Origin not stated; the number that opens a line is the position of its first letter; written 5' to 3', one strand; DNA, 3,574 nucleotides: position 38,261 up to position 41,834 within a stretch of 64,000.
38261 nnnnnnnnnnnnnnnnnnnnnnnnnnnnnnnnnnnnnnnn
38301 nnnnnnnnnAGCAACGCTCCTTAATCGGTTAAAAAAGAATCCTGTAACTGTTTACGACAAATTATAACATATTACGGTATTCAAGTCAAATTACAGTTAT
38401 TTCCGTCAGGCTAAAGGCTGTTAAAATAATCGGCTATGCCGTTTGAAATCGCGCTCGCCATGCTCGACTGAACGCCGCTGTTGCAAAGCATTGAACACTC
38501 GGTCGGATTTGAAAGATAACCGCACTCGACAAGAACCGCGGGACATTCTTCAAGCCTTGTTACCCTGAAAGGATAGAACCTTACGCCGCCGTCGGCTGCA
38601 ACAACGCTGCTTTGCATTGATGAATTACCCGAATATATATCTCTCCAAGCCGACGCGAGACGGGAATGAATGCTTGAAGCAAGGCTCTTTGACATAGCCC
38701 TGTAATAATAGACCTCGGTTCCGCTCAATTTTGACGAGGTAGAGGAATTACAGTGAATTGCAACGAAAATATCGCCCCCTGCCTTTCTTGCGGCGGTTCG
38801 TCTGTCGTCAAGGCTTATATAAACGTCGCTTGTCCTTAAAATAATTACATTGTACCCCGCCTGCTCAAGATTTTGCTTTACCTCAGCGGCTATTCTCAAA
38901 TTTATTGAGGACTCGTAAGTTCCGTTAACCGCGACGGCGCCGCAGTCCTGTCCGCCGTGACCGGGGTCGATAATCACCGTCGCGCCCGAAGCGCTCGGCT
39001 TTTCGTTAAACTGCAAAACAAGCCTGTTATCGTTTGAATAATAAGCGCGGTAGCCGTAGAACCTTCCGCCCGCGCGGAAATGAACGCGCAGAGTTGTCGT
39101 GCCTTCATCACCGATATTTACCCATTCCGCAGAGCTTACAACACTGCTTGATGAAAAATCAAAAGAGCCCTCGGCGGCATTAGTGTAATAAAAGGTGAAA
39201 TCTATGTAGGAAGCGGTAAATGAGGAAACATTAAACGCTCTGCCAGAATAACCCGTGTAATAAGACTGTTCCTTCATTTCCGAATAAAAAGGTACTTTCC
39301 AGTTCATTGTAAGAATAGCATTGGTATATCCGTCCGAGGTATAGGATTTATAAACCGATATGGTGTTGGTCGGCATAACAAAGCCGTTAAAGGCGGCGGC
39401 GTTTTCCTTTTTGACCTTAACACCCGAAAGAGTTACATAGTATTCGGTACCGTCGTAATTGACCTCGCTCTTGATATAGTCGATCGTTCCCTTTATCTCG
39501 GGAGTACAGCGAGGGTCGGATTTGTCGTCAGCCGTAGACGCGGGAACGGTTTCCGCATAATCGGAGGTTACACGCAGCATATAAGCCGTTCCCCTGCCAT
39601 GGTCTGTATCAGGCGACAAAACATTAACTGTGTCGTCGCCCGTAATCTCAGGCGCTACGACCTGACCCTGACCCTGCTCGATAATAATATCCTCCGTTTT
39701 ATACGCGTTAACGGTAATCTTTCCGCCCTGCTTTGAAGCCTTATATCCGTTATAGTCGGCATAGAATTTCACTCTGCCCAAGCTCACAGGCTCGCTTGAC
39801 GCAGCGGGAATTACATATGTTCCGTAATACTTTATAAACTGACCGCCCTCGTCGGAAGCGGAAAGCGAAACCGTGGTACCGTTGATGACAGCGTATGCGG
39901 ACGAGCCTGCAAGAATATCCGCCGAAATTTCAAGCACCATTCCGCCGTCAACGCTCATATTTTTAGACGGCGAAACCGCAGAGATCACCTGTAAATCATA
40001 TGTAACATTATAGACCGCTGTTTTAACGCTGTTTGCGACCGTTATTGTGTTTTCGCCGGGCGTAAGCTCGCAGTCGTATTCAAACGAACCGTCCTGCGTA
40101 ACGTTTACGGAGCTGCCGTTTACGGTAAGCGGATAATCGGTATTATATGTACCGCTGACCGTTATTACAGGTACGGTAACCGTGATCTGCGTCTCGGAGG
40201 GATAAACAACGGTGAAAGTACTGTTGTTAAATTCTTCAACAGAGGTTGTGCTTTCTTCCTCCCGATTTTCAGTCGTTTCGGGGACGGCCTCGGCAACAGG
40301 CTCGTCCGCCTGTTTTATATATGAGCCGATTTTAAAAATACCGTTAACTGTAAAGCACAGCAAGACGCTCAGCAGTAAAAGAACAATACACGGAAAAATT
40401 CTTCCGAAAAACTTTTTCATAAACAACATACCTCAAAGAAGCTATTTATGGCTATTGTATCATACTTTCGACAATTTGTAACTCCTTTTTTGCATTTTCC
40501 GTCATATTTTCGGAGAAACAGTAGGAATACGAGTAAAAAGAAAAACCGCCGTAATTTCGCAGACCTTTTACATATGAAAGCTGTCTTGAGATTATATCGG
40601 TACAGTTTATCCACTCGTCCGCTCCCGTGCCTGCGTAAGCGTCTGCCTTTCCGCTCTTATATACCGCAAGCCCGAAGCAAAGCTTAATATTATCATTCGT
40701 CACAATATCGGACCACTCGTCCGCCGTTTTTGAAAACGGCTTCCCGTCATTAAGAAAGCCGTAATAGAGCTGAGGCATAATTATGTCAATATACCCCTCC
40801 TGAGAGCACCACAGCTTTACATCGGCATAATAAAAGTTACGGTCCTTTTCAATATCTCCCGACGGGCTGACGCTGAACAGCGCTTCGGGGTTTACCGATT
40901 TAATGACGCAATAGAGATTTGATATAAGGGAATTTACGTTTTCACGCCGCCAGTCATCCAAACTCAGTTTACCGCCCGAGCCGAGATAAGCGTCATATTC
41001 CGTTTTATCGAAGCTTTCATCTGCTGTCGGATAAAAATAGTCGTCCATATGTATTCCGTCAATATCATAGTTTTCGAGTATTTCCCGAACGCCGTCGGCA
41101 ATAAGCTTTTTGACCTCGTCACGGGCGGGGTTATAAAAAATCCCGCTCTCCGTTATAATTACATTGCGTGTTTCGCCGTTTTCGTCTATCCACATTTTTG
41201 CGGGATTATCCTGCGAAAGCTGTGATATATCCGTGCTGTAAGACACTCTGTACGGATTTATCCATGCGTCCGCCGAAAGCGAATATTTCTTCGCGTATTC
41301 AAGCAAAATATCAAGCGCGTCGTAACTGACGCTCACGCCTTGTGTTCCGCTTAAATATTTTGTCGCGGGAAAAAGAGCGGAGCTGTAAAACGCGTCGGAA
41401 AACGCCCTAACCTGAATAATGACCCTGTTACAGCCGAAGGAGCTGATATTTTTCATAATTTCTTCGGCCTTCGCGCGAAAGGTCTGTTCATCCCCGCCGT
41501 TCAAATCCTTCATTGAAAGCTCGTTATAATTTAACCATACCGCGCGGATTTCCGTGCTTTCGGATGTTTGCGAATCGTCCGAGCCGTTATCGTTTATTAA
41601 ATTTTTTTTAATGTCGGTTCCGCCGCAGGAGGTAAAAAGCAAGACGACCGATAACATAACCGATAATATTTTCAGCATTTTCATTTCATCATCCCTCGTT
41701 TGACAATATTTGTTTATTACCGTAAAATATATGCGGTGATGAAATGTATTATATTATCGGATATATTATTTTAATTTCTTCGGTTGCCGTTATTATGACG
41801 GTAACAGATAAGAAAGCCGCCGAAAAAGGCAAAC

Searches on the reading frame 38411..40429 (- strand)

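Call 76: search_protein_families(library=pfam, proteins=[window:38411-40429:-], max_evalue=0.00001)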
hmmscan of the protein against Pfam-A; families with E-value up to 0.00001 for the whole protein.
window:38411-40429:- (672 aa): 2 families
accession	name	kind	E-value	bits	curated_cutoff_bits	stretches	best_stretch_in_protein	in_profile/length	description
PF01520.23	Amidase_3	-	3.3e-44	151.4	27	1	485-666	1-173/174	N-acetylmuramoyl-L-alanine amidase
PF09136.16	Glucodextran_B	-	5.9e-08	33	27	1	73-143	4-74/83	Glucodextranase, domain B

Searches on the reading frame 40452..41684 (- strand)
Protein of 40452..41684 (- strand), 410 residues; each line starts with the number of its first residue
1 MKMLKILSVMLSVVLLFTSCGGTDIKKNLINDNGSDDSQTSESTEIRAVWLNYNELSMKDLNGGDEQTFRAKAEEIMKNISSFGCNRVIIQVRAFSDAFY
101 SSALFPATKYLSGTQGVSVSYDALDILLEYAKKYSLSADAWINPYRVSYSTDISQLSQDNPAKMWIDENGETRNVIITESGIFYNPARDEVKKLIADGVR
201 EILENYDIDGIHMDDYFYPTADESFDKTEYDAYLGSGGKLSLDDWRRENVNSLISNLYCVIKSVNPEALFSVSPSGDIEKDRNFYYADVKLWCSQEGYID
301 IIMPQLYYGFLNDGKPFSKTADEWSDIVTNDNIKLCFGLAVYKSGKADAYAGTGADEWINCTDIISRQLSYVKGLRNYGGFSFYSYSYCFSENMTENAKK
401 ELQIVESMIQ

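Call 76: search_protein_families(library=pfam, proteins=[window:40452-41684:-], max_evalue=0.00001)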
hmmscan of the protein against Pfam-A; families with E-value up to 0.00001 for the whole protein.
window:40452-41684:- (410 aa): 1 family
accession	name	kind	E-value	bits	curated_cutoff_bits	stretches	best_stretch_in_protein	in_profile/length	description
PF02638.21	GHL10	-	6e-52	177.1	27.9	1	45-347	1-302/311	Glycosyl hydrolase-like 10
